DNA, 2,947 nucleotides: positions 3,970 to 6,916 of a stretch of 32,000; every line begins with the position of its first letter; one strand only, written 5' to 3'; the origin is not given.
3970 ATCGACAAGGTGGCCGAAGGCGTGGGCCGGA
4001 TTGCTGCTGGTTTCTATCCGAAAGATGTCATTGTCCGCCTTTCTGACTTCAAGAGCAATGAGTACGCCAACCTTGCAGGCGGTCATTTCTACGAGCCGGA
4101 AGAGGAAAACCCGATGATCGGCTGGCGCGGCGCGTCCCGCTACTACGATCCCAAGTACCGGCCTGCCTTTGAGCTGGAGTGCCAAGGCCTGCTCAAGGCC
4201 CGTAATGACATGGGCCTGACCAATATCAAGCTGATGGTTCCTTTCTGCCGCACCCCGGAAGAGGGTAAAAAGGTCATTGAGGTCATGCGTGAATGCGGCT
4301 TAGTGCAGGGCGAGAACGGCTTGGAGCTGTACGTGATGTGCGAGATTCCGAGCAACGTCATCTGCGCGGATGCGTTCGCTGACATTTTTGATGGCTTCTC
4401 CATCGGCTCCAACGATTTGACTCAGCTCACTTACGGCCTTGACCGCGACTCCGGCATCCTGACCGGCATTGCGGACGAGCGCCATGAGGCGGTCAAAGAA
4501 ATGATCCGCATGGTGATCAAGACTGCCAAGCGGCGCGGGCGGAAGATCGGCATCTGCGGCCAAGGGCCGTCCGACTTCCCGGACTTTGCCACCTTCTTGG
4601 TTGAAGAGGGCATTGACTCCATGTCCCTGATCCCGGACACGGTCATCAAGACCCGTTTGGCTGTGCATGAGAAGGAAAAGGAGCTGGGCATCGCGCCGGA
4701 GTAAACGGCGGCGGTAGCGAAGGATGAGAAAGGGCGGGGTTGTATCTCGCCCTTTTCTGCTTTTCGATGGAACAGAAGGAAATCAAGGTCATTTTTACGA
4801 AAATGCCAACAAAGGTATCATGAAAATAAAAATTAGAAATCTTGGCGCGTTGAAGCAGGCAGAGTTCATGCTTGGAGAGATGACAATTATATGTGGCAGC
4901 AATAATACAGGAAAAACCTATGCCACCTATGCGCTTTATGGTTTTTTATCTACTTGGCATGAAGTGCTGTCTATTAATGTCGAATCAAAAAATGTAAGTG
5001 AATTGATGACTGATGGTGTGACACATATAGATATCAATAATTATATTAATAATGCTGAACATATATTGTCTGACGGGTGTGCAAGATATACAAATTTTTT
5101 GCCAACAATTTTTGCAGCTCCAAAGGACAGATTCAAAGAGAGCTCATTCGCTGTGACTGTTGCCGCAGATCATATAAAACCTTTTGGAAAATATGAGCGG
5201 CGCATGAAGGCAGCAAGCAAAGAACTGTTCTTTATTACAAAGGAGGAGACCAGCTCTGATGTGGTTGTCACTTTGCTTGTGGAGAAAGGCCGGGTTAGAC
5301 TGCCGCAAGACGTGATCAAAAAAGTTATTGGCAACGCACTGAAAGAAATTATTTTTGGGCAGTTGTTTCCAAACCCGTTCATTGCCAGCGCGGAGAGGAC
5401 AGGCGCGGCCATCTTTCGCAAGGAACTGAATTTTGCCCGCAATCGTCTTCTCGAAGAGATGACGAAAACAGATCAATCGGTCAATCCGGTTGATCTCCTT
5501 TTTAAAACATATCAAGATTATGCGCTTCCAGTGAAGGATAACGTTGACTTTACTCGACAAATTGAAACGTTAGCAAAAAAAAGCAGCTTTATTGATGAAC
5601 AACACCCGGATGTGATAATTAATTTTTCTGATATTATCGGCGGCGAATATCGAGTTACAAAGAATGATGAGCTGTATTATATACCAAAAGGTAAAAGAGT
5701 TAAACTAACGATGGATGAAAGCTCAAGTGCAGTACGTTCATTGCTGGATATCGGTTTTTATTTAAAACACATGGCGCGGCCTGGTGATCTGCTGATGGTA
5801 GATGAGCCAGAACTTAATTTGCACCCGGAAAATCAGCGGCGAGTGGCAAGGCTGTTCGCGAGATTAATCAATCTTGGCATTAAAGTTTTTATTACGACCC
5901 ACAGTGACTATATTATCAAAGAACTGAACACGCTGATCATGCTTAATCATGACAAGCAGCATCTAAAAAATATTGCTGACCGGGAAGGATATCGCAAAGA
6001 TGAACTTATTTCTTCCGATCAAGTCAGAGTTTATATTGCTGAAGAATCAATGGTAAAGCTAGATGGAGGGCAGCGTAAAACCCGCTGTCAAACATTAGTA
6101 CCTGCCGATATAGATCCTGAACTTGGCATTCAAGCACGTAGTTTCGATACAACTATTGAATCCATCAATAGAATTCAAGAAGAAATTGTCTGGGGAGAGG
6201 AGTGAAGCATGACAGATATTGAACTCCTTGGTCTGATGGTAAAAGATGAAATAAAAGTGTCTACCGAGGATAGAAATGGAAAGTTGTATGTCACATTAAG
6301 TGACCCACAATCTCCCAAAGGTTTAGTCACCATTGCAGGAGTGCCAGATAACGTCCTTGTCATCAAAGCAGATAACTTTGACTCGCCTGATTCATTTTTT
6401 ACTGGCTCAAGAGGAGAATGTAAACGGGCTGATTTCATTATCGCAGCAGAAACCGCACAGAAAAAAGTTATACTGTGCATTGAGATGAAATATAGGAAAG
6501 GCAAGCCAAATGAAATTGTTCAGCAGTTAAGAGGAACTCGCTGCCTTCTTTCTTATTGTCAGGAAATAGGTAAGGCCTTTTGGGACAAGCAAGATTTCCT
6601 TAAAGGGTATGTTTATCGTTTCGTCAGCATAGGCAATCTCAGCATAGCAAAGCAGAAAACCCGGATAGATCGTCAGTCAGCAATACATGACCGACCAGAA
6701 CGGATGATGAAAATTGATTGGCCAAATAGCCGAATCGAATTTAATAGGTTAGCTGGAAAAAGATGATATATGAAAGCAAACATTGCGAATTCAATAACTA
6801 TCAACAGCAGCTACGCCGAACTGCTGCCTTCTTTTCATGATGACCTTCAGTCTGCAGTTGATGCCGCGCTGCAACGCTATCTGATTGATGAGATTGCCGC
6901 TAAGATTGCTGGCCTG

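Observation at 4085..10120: Three non-identical copies of the ppsA 3' end: footprint of serial integration at a ppsA-3' hotspot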

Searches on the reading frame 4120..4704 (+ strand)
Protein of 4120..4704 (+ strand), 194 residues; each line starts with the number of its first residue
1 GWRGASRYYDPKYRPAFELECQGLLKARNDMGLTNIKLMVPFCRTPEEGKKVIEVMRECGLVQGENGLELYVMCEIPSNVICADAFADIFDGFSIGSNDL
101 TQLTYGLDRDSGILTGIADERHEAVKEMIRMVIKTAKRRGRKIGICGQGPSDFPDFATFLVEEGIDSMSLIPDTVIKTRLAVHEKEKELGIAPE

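Call 52: find_homologous_proteins(query=window:4120-4704:+, max_evalue=1e-30)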
Query window:4120-4704:+ (194 aa): 7957 proteins with E <= 1e-30 among 8000 candidates; the best 120 are listed.
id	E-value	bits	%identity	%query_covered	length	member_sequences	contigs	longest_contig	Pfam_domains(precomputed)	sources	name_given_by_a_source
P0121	6.0e-124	429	97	100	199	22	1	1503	PF02896.25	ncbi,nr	ncbi:phosphoenolpyruvate synthase, partial [Desulfobulbus sp. F3]|nr:phosphoenolpyruvate synthase [D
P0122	1.1e-122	425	97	99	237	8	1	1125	PF02896.25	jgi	jgi:pyruvate,water dikinase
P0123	1.5e-117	408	92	99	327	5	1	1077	PF02896.25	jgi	jgi:pyruvate,water dikinase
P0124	1.9e-117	408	93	99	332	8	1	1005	PF02896.25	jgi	jgi:pyruvate,water dikinase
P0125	2.5e-115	401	92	100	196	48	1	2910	PF02896.25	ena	-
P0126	3.8e-105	368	84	100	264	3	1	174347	PF02896.25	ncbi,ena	-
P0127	1.6e-104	366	85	100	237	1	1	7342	PF02896.25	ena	-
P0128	1.8e-104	365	88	100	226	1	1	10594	PF02896.25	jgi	jgi:pyruvate,water dikinase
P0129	4.1e-103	361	83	99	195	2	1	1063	PF02896.25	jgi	jgi:pyruvate,water dikinase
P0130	2.5e-102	358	84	98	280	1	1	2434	PF02896.25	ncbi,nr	ncbi:MAG: phosphoenolpyruvate synthase, partial [Proteobacteria bacterium]|nr:phosphoenolpyruvate sy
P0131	2.6e-102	358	83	99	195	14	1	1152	PF02896.25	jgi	jgi:pyruvate,water dikinase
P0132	2.9e-101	355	83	98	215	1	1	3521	PF02896.25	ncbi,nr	ncbi:MAG: phosphoenolpyruvate synthase, partial [Desulfobacterales bacterium]|nr:phosphoenolpyruvate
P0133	3.4e-101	355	83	98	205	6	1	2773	PF02896.25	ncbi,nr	ncbi:MAG: phosphoenolpyruvate synthase, partial [Desulfobacterales bacterium]|nr:phosphoenolpyruvate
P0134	2.4e-100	352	83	98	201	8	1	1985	PF02896.25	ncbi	ncbi:MAG: phosphoenolpyruvate synthase, partial [Deltaproteobacteria bacterium CG_4_10_14_3_um_filte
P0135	3.9e-100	351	82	100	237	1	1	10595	PF02896.25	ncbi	-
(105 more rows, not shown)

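Call 53: find_encoding_contigs(protein=P0126, flank=10000, max_places=3)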
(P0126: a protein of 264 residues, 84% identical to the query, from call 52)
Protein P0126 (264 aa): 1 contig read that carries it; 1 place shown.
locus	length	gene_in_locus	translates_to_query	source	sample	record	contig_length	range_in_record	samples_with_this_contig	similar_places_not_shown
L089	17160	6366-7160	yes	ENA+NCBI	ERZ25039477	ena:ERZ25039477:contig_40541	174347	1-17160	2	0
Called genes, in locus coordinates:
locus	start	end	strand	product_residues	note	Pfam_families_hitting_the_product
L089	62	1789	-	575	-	-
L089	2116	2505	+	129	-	PF03692:CxxCxxCC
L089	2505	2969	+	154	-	PF02590:SPOUT_MTase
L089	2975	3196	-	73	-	PF01106:NifU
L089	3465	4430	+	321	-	PF01584:CheW, PF00072:Response_reg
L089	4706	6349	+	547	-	PF01326:PPDK_N, PF00391:PEP-utilizers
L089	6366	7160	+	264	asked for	PF02896:PEP-utilizers_C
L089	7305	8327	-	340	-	PF07719:TPR_2 (faint), PF13428:TPR_14 (faint), PF13432:TPR_16, PF13525:YfiO (faint), PF13174:TPR_6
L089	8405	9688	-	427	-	PF04052:TolB_N, PF26550:Tricorn_2nd, PF25174:Beta-prop_THOC3, PF26549:Tricorn_N, PF26549:Tricorn_N, PF07676:PD40, PF26550:Tricorn_2nd, PF07676:PD40, +9 more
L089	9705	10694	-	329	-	PF13103:TonB_2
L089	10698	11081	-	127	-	PF02472:ExbD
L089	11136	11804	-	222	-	PF01618:MotA_ExbB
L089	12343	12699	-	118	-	-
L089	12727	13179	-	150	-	-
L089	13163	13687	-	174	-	-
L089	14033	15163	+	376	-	PF03447:NAD_binding_3, PF00742:Homoserine_dh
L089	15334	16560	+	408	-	PF01676:Metalloenzyme, PF10143:PhosphMutase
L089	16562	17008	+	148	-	PF13279:4HBT_2, PF03061:4HBT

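Call 54: find_encoding_contigs(protein=P0128, flank=10000, max_places=3)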
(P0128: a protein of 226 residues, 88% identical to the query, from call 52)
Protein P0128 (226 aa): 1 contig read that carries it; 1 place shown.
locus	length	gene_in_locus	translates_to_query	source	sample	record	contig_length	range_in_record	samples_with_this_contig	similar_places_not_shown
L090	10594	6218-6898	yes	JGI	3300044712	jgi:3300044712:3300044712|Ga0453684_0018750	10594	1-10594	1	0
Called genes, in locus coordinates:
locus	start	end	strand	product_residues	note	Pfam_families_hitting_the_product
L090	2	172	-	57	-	?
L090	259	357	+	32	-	-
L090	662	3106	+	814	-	PF01326:PPDK_N, PF00391:PEP-utilizers, PF02896:PEP-utilizers_C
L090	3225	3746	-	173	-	-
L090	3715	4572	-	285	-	-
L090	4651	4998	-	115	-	-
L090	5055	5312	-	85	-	-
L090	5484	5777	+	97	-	PF01909:NTP_transf_2, PF18765:Polbeta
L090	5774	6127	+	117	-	PF01934:HepT-like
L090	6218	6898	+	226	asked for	PF02896:PEP-utilizers_C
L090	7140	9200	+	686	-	PF00702:Hydrolase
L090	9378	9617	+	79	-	-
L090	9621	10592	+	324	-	?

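Call 61: search_protein_families(library=phrogs, proteins=[L090:3225-3746:-, L090:3715-4572:-, L090:5055-5312:-], max_evalue=0.01)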
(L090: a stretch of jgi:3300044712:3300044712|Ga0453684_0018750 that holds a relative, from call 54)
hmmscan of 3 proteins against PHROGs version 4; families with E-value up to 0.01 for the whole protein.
L090:3225-3746:- (173 aa): 0 families

L090:3715-4572:- (285 aa): 0 families

L090:5055-5312:- (85 aa): 0 families

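Call 62: search_protein_families(library=pfam, proteins=[L090:3225-3746:-, L090:3715-4572:-, L090:5055-5312:-, L090:7140-9200:+, L090:9378-9617:+], max_evalue=0.01)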
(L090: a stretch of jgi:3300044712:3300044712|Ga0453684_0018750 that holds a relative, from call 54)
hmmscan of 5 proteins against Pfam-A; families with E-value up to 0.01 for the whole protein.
L090:3225-3746:- (173 aa): 0 families

L090:3715-4572:- (285 aa): 0 families

L090:5055-5312:- (85 aa): 0 families

L090:7140-9200:+ (686 aa): 2 families
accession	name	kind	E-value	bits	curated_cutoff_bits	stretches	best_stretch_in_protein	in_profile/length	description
PF00702.32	Hydrolase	-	2.7e-10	41.4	26.4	1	23-218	1-181/191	haloacid dehalogenase-like hydrolase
PF13419.12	HAD_2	-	0.0057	17.2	23.8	1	98-221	40-164/178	Haloacid dehalogenase-like hydrolase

L090:9378-9617:+ (79 aa): 0 families

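Call 67: find_encoding_contigs(protein=P0135, flank=10000, max_places=3)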
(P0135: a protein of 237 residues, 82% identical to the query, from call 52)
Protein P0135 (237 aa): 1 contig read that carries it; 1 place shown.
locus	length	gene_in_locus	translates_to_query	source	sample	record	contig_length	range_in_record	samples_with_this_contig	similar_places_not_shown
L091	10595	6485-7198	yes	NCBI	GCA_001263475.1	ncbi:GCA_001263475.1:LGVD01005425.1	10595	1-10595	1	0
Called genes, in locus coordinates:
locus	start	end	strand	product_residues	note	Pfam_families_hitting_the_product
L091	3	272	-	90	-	?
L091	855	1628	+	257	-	PF01209:Ubie_methyltran, PF13489:Methyltransf_23, PF07021:MetW, PF13847:Methyltransf_31, PF08241:Methyltransf_11, PF08242:Methyltransf_12, PF13649:Methyltransf_25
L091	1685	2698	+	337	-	PF04055:Radical_SAM, PF19238:Radical_SAM_2 (faint)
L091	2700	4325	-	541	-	PF08448:PAS_4, PF13426:PAS_9 (weak), PF00512:HisKA (weak), PF02518:HATPase_c, PF00072:Response_reg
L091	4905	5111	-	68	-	-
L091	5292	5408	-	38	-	-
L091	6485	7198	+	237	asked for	PF02896:PEP-utilizers_C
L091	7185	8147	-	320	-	-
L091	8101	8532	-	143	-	-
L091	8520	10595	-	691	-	?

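Call 79: search_protein_families(library=padloc, proteins=[L090:3225-3746:-, L090:3715-4572:-], max_evalue=0.001)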
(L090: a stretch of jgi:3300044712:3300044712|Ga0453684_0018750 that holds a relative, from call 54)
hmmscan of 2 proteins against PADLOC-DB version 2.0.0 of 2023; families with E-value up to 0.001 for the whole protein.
L090:3225-3746:- (173 aa): 0 families

L090:3715-4572:- (285 aa): 0 families

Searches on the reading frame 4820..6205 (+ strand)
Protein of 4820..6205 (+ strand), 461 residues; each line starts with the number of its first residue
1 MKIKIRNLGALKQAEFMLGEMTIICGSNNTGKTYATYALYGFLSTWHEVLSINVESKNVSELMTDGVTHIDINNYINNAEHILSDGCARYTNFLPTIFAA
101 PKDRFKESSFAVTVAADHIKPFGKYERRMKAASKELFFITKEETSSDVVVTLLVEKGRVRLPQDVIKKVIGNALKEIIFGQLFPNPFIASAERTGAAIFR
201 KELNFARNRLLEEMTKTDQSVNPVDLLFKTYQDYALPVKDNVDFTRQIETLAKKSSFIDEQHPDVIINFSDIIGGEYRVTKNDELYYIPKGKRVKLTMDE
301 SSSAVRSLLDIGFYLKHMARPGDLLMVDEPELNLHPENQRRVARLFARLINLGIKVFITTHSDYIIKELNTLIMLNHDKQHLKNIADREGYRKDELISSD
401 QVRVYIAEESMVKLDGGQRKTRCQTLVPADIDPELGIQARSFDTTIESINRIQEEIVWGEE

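Call 10: search_protein_families(library=pfam, proteins=[window:4820-6205:+], max_evalue=0.01)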
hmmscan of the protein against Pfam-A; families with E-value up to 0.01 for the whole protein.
window:4820-6205:+ (461 aa): 4 families
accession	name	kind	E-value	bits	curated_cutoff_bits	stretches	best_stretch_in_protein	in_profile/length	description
PF13175.12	AAA_15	-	1.5e-28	101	32.1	1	2-366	5-374/374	AAA ATPase domain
PF13304.12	AAA_21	-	1.1e-17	65.6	27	1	241-366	220-303/304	AAA domain, putative AbiEii toxin, Type IV TA system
PF02463.25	SMC_N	-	0.0027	17.6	40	0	317-381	154-217/220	RecF/RecN/SMC N terminal domain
PF23428.2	DUF7115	-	0.008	16.5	27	0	391-449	38-96/108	Domain of unknown function (DUF7115)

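Call 11: search_protein_families(library=padloc, proteins=[window:4820-6205:+], max_evalue=0.01)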
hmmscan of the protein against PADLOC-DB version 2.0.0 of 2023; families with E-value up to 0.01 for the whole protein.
window:4820-6205:+ (461 aa): 112 families (the best 25 are shown)
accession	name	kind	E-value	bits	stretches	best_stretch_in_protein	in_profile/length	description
PDLC04664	PDC-M47A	-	9.4e-239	791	1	1-461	1-461/461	-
PDLC04033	PD-T4-4_A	-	9.9e-164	543.9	1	1-459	1-457/460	-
PDLC04032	PD-T4-4_A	-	4.5e-76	254.7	1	1-457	1-466/474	-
PDLC02979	AriA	-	5.5e-30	103.4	1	2-366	5-373/373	-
PDLC02980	AriA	-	1.3e-21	75.9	1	244-366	189-303/304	-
PDLC03878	NsnB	-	9.7e-21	72.9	1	2-376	4-290/345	-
PDLC04214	HEC-02A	-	6.2e-18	63.2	2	260-378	176-294/338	-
PDLC04213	HEC-02A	-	6.4e-16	56.8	1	243-374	155-284/337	-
PDLC02358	Old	-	7.8e-16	56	2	305-378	269-344/578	Old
PDLC02915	ATPase-Toprim_I-B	-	1.3e-12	45.4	2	324-384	258-316/623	-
PDLC04146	HEC-02B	-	2.9e-12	44.3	1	324-376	241-293/344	-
PDLC00067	GajA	-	5e-12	43.1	2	324-380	307-362/604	AAA ATPase domain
PDLC04710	PDC-M56A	-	1.7e-11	41.7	2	325-386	244-305/382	-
PDLC00285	PtuA1|PtuA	-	2.1e-11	41.7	1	279-383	241-349/432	AAA ATPase domain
PDLC00305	PtuA1|PtuA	-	1.1e-10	39.5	2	325-380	248-304/392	AAA ATPase domain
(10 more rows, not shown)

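Call 32: search_protein_families(library=ncbifam, proteins=[window:4820-6205:+], max_evalue=0.01)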
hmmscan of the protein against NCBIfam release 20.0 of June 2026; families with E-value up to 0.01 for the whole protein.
window:4820-6205:+ (461 aa): 11 families
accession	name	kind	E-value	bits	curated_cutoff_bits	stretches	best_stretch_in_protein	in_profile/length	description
NF038234.1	retron_eff_Eco8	equivalog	2.6e-08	32.9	250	1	324-381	275-337/679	retron Eco8 family effector endonuclease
TIGR02673.1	FtsE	equivalog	1.2e-06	28.4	264.85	1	323-373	157-207/214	cell division ATP-binding protein FtsE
NF041760.1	PtuA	equivalog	3.4e-06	26.2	500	1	325-370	380-424/524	retron Ec78 anti-phage system effector ATPase PtuA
TIGR01166.1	cbiO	subfamily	8.5e-06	25.4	211.8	1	322-362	146-186/190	cobalt ABC transporter, ATP-binding protein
TIGR03608.1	L_ocin_972_ABC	subfamily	1.4e-05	24.7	254.85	1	317-375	148-206/206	putative bacteriocin export ABC transporter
NF040873.1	AztA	equivalog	0.00055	19.6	220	0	317-372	133-188/191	zinc ABC transporter ATP-binding protein AztA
NF047739.1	antiphage_MADS3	equivalog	0.0019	17.4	420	0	317-376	332-391/427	methylation-associated defense system AAA family ATPase MAD3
TIGR02857.1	CydD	equivalog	0.0027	16.7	435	0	318-375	473-529/529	thiol reductant ABC exporter subunit CydD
TIGR04521.1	ECF_ATPase_2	equivalog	0.0033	16.5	330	1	320-414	161-256/279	energy-coupling factor transporter ATPase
NF010068.0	PRK13548.1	equivalog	0.0038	16.3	261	0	319-361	159-201/261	heme ABC transporter ATP-binding protein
TIGR01189.1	ccmA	equivalog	0.0064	16.2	131.6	0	324-372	148-196/198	heme ABC exporter ATP-binding protein CcmA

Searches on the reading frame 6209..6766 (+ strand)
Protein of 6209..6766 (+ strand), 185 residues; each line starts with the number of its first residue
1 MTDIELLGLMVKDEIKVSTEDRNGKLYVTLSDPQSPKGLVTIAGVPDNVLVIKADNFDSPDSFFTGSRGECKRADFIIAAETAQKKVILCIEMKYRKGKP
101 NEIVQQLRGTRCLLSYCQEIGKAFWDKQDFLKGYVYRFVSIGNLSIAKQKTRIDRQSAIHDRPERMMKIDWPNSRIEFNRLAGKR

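Call 10: search_protein_families(library=pfam, proteins=[window:6209-6766:+], max_evalue=0.01)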
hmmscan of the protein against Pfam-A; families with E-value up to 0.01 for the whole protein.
window:6209-6766:+ (185 aa): 0 families

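Call 11: search_protein_families(library=padloc, proteins=[window:6209-6766:+], max_evalue=0.01)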
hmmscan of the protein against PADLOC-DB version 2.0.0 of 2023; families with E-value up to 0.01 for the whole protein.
window:6209-6766:+ (185 aa): 7 families
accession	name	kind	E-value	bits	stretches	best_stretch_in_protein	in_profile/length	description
PDLC04668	PDC-M47B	-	1.3e-73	244.6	1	1-183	1-184/186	-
PDLC04665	PDC-M47B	-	1.9e-35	120.4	1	3-170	5-171/202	-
PDLC04667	PDC-M47B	-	1.3e-24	84.9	1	30-182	3-154/158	-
PDLC04669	PDC-M47B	-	3.9e-19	66.9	1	19-168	20-166/183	-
PDLC04666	PDC-M47B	-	1.6e-13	48.8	1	40-180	26-169/174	-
PDLC04035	PD-T4-4_B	-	0.00025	18.7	1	68-151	83-163/206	-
PDLC04037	PD-T4-4_B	-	0.00029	18.6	1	66-124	74-130/190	-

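Call 32: search_protein_families(library=ncbifam, proteins=[window:6209-6766:+], max_evalue=0.01)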
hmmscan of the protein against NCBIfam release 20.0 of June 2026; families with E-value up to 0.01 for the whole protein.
window:6209-6766:+ (185 aa): 0 families
